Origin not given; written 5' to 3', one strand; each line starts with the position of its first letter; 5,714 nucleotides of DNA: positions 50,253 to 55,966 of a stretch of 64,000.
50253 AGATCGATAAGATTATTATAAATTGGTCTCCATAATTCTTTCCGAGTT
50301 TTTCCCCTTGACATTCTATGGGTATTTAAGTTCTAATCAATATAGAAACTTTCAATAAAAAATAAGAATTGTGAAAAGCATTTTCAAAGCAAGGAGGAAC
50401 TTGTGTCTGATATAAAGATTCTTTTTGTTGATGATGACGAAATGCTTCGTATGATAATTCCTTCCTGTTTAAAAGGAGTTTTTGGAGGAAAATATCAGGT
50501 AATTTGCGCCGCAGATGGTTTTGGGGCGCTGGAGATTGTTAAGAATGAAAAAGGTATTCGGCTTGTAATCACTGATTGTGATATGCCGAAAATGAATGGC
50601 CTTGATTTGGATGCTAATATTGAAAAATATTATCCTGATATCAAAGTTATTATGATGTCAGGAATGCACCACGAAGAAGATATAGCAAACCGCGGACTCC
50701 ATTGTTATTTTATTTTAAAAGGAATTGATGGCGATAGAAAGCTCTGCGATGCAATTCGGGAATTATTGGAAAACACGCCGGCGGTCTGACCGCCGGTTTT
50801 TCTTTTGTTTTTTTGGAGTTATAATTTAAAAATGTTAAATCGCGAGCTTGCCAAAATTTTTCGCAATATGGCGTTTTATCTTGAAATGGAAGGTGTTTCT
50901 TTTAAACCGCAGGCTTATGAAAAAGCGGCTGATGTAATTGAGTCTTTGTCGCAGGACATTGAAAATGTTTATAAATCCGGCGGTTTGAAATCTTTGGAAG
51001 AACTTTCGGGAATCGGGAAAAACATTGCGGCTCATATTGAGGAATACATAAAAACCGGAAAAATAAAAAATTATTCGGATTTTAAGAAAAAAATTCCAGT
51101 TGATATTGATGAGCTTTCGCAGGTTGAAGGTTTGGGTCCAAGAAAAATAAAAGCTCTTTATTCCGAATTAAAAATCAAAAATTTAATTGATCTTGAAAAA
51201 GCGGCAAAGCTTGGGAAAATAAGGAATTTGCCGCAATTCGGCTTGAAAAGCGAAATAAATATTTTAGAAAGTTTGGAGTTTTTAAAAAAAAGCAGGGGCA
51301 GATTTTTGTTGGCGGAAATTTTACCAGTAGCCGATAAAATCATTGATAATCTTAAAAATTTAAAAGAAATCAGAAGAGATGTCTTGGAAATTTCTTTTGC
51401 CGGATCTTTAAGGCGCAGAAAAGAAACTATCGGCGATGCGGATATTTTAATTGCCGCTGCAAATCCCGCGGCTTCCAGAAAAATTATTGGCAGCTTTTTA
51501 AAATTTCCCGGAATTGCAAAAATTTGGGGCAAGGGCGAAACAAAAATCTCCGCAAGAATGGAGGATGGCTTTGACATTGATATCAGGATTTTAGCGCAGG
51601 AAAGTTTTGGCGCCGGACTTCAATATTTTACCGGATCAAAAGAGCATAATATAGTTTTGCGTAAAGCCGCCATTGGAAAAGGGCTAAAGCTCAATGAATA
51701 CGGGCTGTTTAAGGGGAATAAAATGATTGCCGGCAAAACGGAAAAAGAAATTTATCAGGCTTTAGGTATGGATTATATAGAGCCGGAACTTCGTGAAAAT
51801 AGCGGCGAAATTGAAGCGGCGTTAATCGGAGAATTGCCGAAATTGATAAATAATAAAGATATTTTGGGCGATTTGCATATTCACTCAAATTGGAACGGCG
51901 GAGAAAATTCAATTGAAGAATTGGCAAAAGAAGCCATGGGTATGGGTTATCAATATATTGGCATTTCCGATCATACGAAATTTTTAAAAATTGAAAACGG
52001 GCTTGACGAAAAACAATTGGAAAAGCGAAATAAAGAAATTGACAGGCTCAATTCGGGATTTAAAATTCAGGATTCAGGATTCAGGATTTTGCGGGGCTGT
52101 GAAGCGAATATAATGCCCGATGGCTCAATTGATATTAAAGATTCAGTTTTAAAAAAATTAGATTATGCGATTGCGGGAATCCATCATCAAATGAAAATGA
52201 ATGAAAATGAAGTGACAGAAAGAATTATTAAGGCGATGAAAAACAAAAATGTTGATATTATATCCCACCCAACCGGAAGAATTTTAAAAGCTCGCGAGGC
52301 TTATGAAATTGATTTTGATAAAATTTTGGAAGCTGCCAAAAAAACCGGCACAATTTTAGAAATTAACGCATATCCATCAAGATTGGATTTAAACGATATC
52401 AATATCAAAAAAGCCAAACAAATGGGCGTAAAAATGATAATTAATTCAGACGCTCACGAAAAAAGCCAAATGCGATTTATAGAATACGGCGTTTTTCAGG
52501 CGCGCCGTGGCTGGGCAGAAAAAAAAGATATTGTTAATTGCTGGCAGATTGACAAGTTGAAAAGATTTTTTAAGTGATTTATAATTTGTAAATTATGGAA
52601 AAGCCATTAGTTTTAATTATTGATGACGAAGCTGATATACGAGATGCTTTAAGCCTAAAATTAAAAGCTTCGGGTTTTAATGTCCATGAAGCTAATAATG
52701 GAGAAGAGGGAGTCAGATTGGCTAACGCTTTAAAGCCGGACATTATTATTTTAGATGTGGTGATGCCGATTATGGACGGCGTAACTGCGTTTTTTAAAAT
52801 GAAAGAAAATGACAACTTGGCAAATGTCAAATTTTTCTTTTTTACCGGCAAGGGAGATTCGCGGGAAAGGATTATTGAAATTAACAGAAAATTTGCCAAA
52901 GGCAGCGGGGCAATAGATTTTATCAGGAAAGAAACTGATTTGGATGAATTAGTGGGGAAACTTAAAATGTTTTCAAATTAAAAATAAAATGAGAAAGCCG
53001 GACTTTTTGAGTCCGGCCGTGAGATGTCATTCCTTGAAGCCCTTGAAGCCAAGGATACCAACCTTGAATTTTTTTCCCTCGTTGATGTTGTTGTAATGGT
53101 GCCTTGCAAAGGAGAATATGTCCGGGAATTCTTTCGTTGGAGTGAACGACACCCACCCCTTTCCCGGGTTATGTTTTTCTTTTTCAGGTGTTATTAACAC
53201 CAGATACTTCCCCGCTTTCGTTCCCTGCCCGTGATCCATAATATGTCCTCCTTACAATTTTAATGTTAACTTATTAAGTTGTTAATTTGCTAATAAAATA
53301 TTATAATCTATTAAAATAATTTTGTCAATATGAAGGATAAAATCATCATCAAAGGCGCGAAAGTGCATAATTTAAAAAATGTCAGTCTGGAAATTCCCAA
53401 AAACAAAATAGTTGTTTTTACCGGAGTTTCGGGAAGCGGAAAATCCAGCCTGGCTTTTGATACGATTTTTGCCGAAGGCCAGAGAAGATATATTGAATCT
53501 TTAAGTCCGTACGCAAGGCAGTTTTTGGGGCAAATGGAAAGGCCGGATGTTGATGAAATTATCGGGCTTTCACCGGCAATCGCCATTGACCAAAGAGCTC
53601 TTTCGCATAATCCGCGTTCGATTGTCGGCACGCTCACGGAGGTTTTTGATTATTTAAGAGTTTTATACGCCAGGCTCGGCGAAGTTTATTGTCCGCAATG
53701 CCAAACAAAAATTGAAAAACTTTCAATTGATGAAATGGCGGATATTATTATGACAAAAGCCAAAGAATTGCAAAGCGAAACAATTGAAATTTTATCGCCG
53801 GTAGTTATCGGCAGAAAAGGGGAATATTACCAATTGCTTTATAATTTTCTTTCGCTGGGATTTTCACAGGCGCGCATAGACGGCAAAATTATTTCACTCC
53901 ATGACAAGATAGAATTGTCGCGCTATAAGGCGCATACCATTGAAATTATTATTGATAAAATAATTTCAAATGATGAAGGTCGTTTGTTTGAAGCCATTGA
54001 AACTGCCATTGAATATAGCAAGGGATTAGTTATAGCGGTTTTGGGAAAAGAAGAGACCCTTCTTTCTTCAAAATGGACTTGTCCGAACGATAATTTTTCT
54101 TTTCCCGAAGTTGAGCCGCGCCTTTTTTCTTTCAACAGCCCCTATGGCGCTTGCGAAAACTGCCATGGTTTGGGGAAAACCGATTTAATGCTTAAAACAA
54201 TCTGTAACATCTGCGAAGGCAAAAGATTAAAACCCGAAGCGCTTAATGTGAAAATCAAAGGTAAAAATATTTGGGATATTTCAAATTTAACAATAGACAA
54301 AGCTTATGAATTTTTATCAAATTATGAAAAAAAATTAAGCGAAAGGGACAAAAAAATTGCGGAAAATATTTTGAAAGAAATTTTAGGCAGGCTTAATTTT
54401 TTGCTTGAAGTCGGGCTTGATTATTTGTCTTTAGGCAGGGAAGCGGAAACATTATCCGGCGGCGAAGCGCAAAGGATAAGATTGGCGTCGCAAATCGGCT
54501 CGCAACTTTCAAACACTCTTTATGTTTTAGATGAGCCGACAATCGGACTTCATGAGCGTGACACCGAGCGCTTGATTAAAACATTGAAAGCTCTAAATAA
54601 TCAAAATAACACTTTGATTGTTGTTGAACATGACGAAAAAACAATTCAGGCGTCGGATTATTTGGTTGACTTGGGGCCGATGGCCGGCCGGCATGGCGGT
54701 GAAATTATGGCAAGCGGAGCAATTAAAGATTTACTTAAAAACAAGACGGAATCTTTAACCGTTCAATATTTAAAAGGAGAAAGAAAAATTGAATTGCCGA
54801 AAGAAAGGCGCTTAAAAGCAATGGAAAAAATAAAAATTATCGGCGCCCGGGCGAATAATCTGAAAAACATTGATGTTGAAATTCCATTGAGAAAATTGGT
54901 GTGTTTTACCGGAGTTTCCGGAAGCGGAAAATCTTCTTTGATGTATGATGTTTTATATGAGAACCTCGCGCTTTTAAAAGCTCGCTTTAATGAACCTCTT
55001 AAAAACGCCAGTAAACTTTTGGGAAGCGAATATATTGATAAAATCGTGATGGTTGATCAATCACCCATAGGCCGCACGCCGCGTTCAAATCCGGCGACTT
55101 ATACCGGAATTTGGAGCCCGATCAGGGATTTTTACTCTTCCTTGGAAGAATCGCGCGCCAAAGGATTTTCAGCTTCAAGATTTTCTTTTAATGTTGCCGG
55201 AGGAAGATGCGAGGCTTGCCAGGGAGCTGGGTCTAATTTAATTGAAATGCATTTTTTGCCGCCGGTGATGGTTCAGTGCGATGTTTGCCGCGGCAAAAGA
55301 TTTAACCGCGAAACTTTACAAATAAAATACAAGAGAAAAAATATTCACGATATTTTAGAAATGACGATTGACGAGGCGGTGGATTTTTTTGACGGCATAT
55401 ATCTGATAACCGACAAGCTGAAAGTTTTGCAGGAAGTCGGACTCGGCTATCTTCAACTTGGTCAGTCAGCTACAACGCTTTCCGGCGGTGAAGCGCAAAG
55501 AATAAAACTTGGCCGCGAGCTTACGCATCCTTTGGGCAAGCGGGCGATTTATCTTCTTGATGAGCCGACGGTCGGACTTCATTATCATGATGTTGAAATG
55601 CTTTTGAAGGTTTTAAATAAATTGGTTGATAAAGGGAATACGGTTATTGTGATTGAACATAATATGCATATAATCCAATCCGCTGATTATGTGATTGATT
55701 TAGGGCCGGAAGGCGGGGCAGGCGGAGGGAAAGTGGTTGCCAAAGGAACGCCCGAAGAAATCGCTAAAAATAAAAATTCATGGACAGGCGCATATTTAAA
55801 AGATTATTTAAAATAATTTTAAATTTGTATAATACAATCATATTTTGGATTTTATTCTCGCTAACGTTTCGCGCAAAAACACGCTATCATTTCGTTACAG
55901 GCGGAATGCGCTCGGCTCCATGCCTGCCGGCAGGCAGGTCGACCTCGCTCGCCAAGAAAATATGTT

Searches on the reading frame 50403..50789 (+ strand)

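Call 83: search_protein_families(library=pfam, proteins=[window:50403-50789:+], max_evalue=0.001)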
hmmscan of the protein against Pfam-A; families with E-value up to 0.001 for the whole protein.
window:50403-50789:+ (128 aa): 1 family
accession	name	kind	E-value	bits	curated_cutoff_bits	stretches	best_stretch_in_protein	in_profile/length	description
PF00072.30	Response_reg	-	2.1e-16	60.5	30.2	1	6-108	1-101/111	Response regulator receiver domain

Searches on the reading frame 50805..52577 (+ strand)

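Call 41: search_protein_families(library=pfam, proteins=[window:50805-52577:+], max_evalue=0.001)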
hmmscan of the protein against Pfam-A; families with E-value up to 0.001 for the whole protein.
window:50805-52577:+ (590 aa): 5 families
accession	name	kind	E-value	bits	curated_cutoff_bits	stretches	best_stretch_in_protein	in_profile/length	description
PF14791.11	DNA_pol_B_thumb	-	4.1e-26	91.1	25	1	272-331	2-63/63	DNA polymerase beta thumb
PF14716.13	HHH_8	-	2e-16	60.6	30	1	10-86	1-72/73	Helix-hairpin-helix domain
PF02811.25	PHP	-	2e-09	38.4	26.4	1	356-521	1-162/164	PHP domain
PF14520.12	HHH_5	-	1.4e-07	32.3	27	2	63-123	3-56/57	Helix-hairpin-helix domain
PF14792.12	DNA_pol_B_palm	-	0.00029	21.5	25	1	184-224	16-55/113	DNA polymerase beta palm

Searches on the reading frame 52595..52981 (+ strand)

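Call 83: search_protein_families(library=pfam, proteins=[window:52595-52981:+], max_evalue=0.001)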
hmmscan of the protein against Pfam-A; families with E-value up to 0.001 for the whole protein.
window:52595-52981:+ (128 aa): 1 family
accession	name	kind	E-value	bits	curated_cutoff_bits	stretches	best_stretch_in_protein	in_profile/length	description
PF00072.30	Response_reg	-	4.4e-21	75.6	30.2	1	6-123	1-110/111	Response regulator receiver domain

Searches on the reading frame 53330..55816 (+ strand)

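Call 41: search_protein_families(library=pfam, proteins=[window:53330-55816:+], max_evalue=0.001)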
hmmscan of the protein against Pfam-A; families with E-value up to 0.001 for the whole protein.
window:53330-55816:+ (828 aa): 10 families
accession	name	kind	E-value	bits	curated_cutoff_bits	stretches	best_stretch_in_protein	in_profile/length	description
PF17760.6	UvrA_inter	-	5.6e-24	84.6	23.3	1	132-236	2-105/109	UvrA interaction domain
PF00005.33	ABC_tran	-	1.7e-20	74.5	25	0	15-42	1-28/137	ABC transporter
PF02463.25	SMC_N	-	2.6e-12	47.1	40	0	205-447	135-210/220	RecF/RecN/SMC N terminal domain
PF13304.12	AAA_21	-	9.8e-08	32.8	27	0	377-431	240-295/304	AAA domain, putative AbiEii toxin, Type IV TA system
PF13555.12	AAA_29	-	7.4e-07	29.3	27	0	515-538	16-39/61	P-loop containing region of AAA domain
PF03193.22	RsgA_GTPase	-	1.2e-05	25.7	30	0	13-42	95-123/174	RsgA GTPase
PF13175.12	AAA_15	-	1.3e-05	25.5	32.1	0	737-782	328-374/374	AAA ATPase domain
PF20703.3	nSTAND1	-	4.1e-05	23.8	27.1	0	21-42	29-50/379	Novel STAND NTPase 1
PF00684.25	DnaJ_CXXCXGXG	-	0.00012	22.7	32.7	0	626-656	17-50/65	DnaJ central domain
PF20720.3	nSTAND3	-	0.00047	20.3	27.2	0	22-43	14-35/155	Novel STAND NTPase 3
